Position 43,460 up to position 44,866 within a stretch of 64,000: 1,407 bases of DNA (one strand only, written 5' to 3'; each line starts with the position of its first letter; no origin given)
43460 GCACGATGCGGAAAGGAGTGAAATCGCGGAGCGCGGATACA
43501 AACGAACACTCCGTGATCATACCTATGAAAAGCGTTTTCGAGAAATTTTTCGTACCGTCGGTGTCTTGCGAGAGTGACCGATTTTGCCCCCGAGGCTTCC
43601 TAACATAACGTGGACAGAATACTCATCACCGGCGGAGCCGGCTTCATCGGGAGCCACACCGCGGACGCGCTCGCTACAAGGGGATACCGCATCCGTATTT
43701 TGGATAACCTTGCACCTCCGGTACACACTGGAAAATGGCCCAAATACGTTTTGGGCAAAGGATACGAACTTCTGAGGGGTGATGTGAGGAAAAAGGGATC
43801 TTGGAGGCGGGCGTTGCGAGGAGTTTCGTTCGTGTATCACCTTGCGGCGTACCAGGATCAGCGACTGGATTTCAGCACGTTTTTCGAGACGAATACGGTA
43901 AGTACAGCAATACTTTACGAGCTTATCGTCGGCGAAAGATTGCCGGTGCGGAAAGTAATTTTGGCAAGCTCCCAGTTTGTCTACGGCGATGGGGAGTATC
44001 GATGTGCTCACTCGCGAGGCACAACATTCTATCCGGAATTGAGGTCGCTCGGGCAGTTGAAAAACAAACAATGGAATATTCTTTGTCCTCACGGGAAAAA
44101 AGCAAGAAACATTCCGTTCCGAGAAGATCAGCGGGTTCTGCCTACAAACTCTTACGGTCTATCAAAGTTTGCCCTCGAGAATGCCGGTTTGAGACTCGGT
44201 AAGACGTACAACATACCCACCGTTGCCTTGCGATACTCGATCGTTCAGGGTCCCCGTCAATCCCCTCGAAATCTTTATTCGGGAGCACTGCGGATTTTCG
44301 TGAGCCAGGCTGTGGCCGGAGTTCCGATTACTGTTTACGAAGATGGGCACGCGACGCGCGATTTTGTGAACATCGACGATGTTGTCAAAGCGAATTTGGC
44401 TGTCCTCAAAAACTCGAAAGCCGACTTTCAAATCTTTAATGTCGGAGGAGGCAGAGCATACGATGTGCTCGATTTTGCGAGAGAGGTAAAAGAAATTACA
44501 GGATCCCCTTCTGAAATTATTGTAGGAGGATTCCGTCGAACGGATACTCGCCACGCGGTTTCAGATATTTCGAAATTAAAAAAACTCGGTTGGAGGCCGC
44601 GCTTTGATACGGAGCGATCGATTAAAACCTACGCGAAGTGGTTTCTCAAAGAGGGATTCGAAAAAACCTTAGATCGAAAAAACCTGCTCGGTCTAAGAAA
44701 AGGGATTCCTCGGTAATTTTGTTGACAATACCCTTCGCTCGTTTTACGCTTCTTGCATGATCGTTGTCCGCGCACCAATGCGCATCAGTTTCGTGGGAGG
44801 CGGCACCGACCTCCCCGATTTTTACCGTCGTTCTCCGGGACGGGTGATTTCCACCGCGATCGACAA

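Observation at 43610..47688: Complete GDP-D-glycero-alpha-D-manno-heptose pathway (hddA-gmhA-gmhB-hddC) preceded by an epimerase with a Cys/His insertion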

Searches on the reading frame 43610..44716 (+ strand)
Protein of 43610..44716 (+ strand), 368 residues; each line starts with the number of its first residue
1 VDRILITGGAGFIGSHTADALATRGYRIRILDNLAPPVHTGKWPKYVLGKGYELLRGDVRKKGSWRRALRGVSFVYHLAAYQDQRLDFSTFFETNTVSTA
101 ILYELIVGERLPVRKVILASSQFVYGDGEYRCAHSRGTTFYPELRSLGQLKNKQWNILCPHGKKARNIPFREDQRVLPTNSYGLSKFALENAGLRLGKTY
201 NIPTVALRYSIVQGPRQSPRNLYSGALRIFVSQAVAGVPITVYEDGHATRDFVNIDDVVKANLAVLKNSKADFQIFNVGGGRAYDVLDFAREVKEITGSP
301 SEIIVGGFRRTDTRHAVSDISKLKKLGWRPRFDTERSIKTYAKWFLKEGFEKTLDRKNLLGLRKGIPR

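Call 3: search_protein_families(library=ncbifam, proteins=[window:43610-44716:+], max_evalue=0.00001)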
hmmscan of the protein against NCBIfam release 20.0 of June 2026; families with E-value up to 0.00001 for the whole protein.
window:43610-44716:+ (368 aa): 19 families
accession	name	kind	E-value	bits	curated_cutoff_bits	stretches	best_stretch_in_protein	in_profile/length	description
TIGR01179.1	galE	equivalog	4.7e-33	114.4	262.3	2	165-344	128-324/332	UDP-glucose 4-epimerase GalE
TIGR01181.1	dTDP_gluc_dehyt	equivalog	2.5e-29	102.4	365.1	2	168-348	137-314/321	dTDP-glucose 4,6-dehydratase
TIGR02197.1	heptose_epim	equivalog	6.8e-27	94.4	274.6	2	169-347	124-315/316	ADP-glyceromanno-heptose 6-epimerase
TIGR04180.1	EDH_00030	hypoth_equivalog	1.2e-25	90.2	475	2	4-130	1-130/297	NAD-dependent 4,6-dehydratase LegB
NF011728.1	PRK15181.1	equivalog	1.8e-20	73.2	760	1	168-347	151-339/348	Vi polysaccharide biosynthesis UDP-N-acetylglucosaminuronic acid C-4 epimerase TviC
NF047922.1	GDPFucSynFcl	equivalog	6.5e-15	55.4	500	1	238-348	195-304/308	GDP-L-fucose synthase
NF008360.0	PRK11150.1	equivalog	3.5e-14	52.7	452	1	170-344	127-305/310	ADP-glyceromanno-heptose 6-epimerase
NF007956.0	PRK10675.1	subfamily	5.4e-14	52.1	394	1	3-128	2-131/338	UDP-glucose 4-epimerase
NF007582.0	PRK10217.1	equivalog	3e-13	49.6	698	1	170-354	148-341/355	dTDP-glucose 4,6-dehydratase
TIGR03466.1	HpnA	hypoth_equivalog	3.8e-13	49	367.65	1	3-124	2-116/327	hopanoid-associated sugar epimerase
NF007490.0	PRK10084.1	subfamily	1.1e-11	44.3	649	1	3-347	2-336/361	dTDP-glucose 4,6-dehydratase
NF042422.1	oxyalk_red_OleD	equivalog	4.8e-10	39.3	580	1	3-106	2-97/329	2-alkyl-3-oxoalkanoate reductase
NF047837.1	UDPAcbARedWbcJ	equivalog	1.3e-09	37.4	500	1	179-299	100-217/372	UDP-2-acetamido-2,6-beta-L-arabino-hexul-4-ose reductase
NF052578.1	StrlDmthSdmBMthl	equivalog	1.3e-08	35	600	1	5-122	4-114/328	sterol demethylase protein SdmB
NF041015.1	UDPsulfquin_syn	equivalog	1.5e-07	30.7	575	0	222-298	234-311/384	UDP-sulfoquinovose synthase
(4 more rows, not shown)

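Call 4: search_protein_families(library=pfam, proteins=[window:43610-44716:+], max_evalue=0.00001)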
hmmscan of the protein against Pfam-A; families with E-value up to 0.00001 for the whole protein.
window:43610-44716:+ (368 aa): 6 families
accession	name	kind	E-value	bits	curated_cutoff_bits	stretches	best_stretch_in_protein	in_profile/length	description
PF01370.27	Epimerase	-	2.9e-41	141.9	20.9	2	162-279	120-240/240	NAD dependent epimerase/dehydratase family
PF16363.11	GDP_Man_Dehyd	-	3e-33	116.1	27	2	165-339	136-330/332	GDP-mannose 4,6 dehydratase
PF07993.18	NAD_binding_4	-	1.1e-09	38.2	20.1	1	63-261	80-257/258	Male sterility protein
PF01073.25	3Beta_HSD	-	1.8e-09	37.5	22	1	5-127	1-122/280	3-beta hydroxysteroid dehydrogenase/isomerase family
PF02719.21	Polysacc_synt_2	-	6.3e-09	35.9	20.2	0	4-104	1-113/293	Polysaccharide biosynthesis protein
PF04321.23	RmlD_sub_bind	-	5.6e-07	29.4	27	0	166-300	109-234/287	RmlD substrate binding domain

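Call 7: search_solved_structures(query=window:43610-44716:+, max_evalue=0.00001, show_alignments=2)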
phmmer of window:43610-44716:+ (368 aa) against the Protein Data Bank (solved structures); distinct sequences matched with E-value up to 0.00001: 116 (the best 60 are shown).
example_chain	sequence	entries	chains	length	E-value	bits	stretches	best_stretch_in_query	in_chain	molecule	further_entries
6wjb_A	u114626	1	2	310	9.4e-39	136.5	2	164-325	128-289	NAD-dependent epimerase/dehydratase family protein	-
6wj9_A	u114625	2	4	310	8e-38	133.4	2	165-325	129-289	NAD-dependent epimerase/dehydratase family protein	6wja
4zrm_A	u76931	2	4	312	1.5e-36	129.2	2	161-347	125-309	UDP-glucose 4-epimerase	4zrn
6dnt_A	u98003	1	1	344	6.3e-29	104.2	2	167-347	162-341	NAD-dependent epimerase/dehydratase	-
2p5u_A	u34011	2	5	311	1e-27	100.2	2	177-340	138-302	UDP-glucose 4-epimerase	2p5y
6zl6_A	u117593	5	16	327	1.7e-26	96.2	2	171-301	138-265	Epimerase domain-containing protein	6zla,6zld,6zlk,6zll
6zlj_A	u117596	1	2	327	6e-26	94.4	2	171-301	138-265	Epimerase domain-containing protein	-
1sb8_A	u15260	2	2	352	3e-25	92.1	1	168-346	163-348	wbpP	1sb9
3icp_A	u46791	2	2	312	1e-24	90.3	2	3-129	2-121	NAD-dependent epimerase/dehydratase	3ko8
6kv9_A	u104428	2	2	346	3.4e-24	88.6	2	172-347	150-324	MoeE5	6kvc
4m55_A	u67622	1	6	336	3.5e-24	88.6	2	226-348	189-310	UDP-glucuronic acid decarboxylase 1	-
4gll_A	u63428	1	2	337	3.5e-24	88.5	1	3-348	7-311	UDP-glucuronic acid decarboxylase 1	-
4lk3_A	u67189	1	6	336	3.6e-24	88.5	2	226-348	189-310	UDP-glucuronic acid decarboxylase 1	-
2b69_A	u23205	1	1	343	4.1e-24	88.3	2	226-348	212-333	UDP-glucuronate decarboxylase 1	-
8rdg_A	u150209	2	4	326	7.6e-23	84.2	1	3-129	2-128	SDR family NAD(P)-dependent oxidoreductase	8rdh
3sxp_A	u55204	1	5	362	9.4e-16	60.8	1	176-342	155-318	ADP-L-glycero-D-mannoheptose-6-epimerase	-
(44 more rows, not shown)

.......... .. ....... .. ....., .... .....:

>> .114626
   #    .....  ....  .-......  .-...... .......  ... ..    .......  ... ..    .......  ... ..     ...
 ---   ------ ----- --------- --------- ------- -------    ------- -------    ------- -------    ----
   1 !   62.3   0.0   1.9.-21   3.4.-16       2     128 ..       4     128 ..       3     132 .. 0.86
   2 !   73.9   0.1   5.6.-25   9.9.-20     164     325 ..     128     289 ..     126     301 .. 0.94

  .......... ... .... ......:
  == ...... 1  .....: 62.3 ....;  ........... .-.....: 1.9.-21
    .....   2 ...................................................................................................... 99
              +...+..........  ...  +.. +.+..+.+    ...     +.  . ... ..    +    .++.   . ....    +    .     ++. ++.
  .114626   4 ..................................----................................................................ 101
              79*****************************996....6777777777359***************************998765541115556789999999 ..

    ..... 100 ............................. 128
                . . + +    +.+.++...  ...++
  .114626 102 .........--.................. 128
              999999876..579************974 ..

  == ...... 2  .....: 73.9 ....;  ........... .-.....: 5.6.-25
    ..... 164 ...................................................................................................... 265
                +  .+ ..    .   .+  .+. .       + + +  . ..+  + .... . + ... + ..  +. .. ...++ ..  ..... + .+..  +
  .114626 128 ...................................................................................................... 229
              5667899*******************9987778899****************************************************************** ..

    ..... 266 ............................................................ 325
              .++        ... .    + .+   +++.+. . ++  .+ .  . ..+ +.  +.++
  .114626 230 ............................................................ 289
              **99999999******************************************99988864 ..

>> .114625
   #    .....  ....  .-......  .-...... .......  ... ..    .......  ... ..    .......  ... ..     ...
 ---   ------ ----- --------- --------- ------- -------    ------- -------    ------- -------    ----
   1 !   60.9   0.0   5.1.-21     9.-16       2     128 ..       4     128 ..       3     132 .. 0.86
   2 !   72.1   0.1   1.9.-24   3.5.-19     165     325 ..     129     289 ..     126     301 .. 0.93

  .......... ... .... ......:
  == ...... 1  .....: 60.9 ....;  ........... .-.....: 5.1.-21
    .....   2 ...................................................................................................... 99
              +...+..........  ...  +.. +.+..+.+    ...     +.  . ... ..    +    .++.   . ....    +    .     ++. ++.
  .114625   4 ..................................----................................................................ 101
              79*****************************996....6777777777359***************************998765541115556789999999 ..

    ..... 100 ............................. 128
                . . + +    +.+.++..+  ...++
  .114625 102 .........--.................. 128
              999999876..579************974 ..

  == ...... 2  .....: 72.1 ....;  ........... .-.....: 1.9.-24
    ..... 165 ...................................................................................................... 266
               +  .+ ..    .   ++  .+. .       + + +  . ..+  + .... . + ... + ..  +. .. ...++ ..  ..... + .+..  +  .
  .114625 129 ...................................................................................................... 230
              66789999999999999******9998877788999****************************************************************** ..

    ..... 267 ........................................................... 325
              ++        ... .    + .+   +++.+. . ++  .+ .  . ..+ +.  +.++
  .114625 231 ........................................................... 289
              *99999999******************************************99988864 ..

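Call 9: find_homologous_proteins(query=window:43610-44716:+, max_evalue=1e-20)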
Query window:43610-44716:+ (368 aa): 6986 proteins with E <= 1e-20 among 8000 candidates; the best 120 are listed.
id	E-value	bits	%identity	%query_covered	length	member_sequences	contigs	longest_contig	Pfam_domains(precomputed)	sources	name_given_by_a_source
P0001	5.8e-247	836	100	100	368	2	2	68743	PF04321.24,PF16363.12,PF02719.22,PF05368.20,PF01073.26,PF07993.19,PF01370.28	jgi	-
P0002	2.5e-182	624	74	99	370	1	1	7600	PF04321.24,PF16363.12,PF02719.22,PF05368.20,PF01073.26,PF07993.19,PF13460.13,PF00106.32,PF01370.28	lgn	-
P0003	2.8e-182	624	74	99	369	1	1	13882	PF04321.24,PF16363.12,PF02719.22,PF05368.20,PF01073.26,PF07993.19,PF01370.28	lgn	-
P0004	1.0e-179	615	74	98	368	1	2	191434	PF04321.24,PF16363.12,PF02719.22,PF05368.20,PF01073.26,PF07993.19,PF01370.28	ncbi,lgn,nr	ncbi:MAG: NAD-dependent epimerase/dehydratase family protein [Candidatus Liptonbacteria bacterium]|n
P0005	5.8e-178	609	74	98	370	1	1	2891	PF04321.24,PF16363.12,PF02719.22,PF05368.20,PF01073.26,PF07993.19,PF01370.28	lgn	-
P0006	6.7e-178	609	71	99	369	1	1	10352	PF04321.24,PF16363.12,PF02719.22,PF05368.20,PF01073.26,PF07993.19,PF13460.13,PF00106.32,PF01370.28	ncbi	-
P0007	1.5e-176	605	72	99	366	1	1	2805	PF04321.24,PF16363.12,PF02719.22,PF05368.20,PF01073.26,PF07993.19,PF01370.28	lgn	-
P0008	4.1e-175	600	70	99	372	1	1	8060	PF04321.24,PF16363.12,PF02719.22,PF05368.20,PF01073.26,PF07993.19,PF01370.28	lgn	-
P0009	8.0e-175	599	73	99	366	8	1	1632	PF04321.24,PF16363.12,PF02719.22,PF05368.20,PF01073.26,PF07993.19,PF01370.28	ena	-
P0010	1.2e-174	599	73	100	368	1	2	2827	PF04321.24,PF16363.12,PF02719.22,PF05368.20,PF01073.26,PF07993.19,PF01370.28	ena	-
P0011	8.1e-174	596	71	99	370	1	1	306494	PF04321.24,PF16363.12,PF02719.22,PF01073.26,PF07993.19,PF00106.32,PF01370.28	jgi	jgi:dTDP-L-rhamnose 4-epimerase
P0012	2.4e-173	594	72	99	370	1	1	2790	PF04321.24,PF16363.12,PF02719.22,PF05368.20,PF01073.26,PF07993.19,PF01370.28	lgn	-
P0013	5.3e-173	593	72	99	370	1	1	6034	PF04321.24,PF16363.12,PF02719.22,PF05368.20,PF01073.26,PF07993.19,PF00106.32,PF01370.28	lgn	-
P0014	8.2e-173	592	71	99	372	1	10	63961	PF04321.24,PF16363.12,PF02719.22,PF05368.20,PF01073.26,PF07993.19,PF00106.32,PF01370.28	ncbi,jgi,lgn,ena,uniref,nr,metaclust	ncbi:MAG: hypothetical protein A2946_02005 [Candidatus Liptonbacteria bacterium RIFCSPLOWO2_01_FULL_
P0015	2.1e-172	591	71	99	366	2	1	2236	PF16363.12,PF02719.22,PF05368.20,PF01073.26,PF07993.19,PF01370.28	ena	-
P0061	6.1e-161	553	69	95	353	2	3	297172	PF04321.24,PF16363.12,PF02719.22,PF05368.20,PF01073.26,PF07993.19,PF01370.28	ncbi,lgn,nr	ncbi:MAG: NAD-dependent epimerase/dehydratase family protein [Patescibacteria group bacterium]|nr:NA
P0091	9.0e-158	543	66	99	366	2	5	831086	PF16363.12,PF02719.22,PF05368.20,PF01073.26,PF07993.19,PF00106.32,PF01370.28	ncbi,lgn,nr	ncbi:MAG: SDR family NAD(P)-dependent oxidoreductase [Candidatus Magasanikbacteria bacterium]|nr:SDR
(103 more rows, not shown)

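Call 14: find_encoding_contigs(protein=P0091, flank=8000, max_places=2)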
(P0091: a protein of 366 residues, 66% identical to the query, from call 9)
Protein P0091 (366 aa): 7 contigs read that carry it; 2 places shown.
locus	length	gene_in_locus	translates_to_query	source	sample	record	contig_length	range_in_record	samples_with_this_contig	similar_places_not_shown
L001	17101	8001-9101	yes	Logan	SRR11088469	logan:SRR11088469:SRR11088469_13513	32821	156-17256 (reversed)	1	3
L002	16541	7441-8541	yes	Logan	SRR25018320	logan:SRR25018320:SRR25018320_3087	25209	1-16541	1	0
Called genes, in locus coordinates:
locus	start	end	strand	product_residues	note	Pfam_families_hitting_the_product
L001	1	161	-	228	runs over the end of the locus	-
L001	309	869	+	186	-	PF00293:NUDIX (weak)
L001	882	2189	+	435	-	PF01041:DegT_DnrJ_EryC1, PF01212:Beta_elim_lyase (faint), PF00266:Aminotran_5 (weak), PF01053:Cys_Met_Meta_PP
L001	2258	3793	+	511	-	PF26314:MptA_B_family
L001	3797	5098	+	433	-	PF01943:Polysacc_synt, PF13440:Polysacc_synt_3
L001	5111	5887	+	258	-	PF00535:Glycos_transf_2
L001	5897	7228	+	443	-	PF00534:Glycos_transf_1, PF13692:Glyco_trans_1_4, PF13524:Glyco_trans_1_2 (weak)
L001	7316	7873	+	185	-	PF13671:AAA_33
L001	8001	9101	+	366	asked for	PF00106:adh_short (weak), PF01073:3Beta_HSD, PF01370:Epimerase, PF05368:NmrA (weak), PF07993:NAD_binding_4 (weak), PF16363:GDP_Man_Dehyd, PF01370:Epimerase, PF16363:GDP_Man_Dehyd, +1 more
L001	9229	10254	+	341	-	PF00288:GHMP_kinases_N, PF08544:GHMP_kinases_C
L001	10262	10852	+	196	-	PF13580:SIS_2, PF01380:SIS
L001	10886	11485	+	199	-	PF08645:PNK3P, PF00702:Hydrolase, PF13242:Hydrolase_like, PF13419:HAD_2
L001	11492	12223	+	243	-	PF00483:NTP_transferase, PF12804:NTP_transf_3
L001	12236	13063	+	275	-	PF00535:Glycos_transf_2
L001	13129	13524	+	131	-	-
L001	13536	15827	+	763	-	PF08421:Methyltransf_13, PF13489:Methyltransf_23, PF08241:Methyltransf_11 (weak), PF08242:Methyltransf_12 (weak), PF08484:Methyltransf_14, PF01073:3Beta_HSD, PF01370:Epimerase, PF16363:GDP_Man_Dehyd, +1 more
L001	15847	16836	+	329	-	PF01408:GFO_IDH_MocA, PF03447:NAD_binding_3 (weak), PF02894:GFO_IDH_MocA_C, PF22725:GFO_IDH_MocA_C3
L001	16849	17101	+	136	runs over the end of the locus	?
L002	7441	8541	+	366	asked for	PF00106:adh_short (weak), PF01073:3Beta_HSD, PF01370:Epimerase, PF05368:NmrA (weak), PF07993:NAD_binding_4 (weak), PF16363:GDP_Man_Dehyd, PF01370:Epimerase, PF16363:GDP_Man_Dehyd, +1 more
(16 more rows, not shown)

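Call 15: find_encoding_contigs(protein=P0061, flank=8000, max_places=2)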
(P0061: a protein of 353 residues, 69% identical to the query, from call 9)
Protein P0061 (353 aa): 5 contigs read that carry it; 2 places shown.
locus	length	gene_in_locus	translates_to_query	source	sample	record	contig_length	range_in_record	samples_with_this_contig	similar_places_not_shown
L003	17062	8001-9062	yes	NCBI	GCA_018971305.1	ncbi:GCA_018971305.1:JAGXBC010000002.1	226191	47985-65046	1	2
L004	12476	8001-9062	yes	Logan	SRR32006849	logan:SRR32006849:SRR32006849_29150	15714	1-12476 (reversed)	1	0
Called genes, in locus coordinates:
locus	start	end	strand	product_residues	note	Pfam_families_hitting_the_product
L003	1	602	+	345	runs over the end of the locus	PF13524:Glyco_trans_1_2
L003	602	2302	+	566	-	PF13231:PMT_2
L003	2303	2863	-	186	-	PF00908:dTDP_sugar_isom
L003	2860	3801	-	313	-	PF01073:3Beta_HSD, PF01370:Epimerase, PF02719:Polysacc_synt_2, PF04321:RmlD_sub_bind, PF07993:NAD_binding_4 (weak), PF08659:KR (weak), PF13460:NAD_binding_10, PF16363:GDP_Man_Dehyd, +1 more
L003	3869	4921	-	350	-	PF01073:3Beta_HSD, PF01370:Epimerase, PF02719:Polysacc_synt_2, PF04321:RmlD_sub_bind, PF07993:NAD_binding_4, PF16363:GDP_Man_Dehyd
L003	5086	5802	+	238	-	PF00535:Glycos_transf_2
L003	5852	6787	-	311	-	PF01073:3Beta_HSD, PF01370:Epimerase, PF02719:Polysacc_synt_2, PF04321:RmlD_sub_bind, PF05368:NmrA, PF07993:NAD_binding_4 (faint), PF13460:NAD_binding_10, PF16363:GDP_Man_Dehyd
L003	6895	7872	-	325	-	PF00535:Glycos_transf_2, PF10111:Glyco_tranf_2_2, PF13641:Glyco_tranf_2_3, PF13632:Glyco_trans_2_3 (weak)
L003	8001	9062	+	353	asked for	PF01073:3Beta_HSD, PF01370:Epimerase, PF02719:Polysacc_synt_2 (weak), PF05368:NmrA (weak), PF16363:GDP_Man_Dehyd, PF07993:NAD_binding_4, PF01370:Epimerase, PF16363:GDP_Man_Dehyd, +1 more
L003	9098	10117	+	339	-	PF00288:GHMP_kinases_N, PF08544:GHMP_kinases_C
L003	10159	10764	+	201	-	PF13580:SIS_2, PF01380:SIS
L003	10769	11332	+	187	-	PF13242:Hydrolase_like, PF13419:HAD_2 (weak)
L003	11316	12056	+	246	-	PF00483:NTP_transferase, PF12804:NTP_transf_3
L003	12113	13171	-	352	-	PF00459:Inositol_P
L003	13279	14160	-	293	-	-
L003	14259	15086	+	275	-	PF00535:Glycos_transf_2, PF10111:Glyco_tranf_2_2, PF13641:Glyco_tranf_2_3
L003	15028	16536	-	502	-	PF01943:Polysacc_synt, PF13440:Polysacc_synt_3, PF03023:MurJ, PF01554:MatE (weak)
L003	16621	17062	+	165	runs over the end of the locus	PF01467:CTP_transf_like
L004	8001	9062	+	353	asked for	PF01073:3Beta_HSD, PF01370:Epimerase, PF02719:Polysacc_synt_2 (weak), PF05368:NmrA (weak), PF16363:GDP_Man_Dehyd, PF07993:NAD_binding_4, PF01370:Epimerase, PF16363:GDP_Man_Dehyd, +1 more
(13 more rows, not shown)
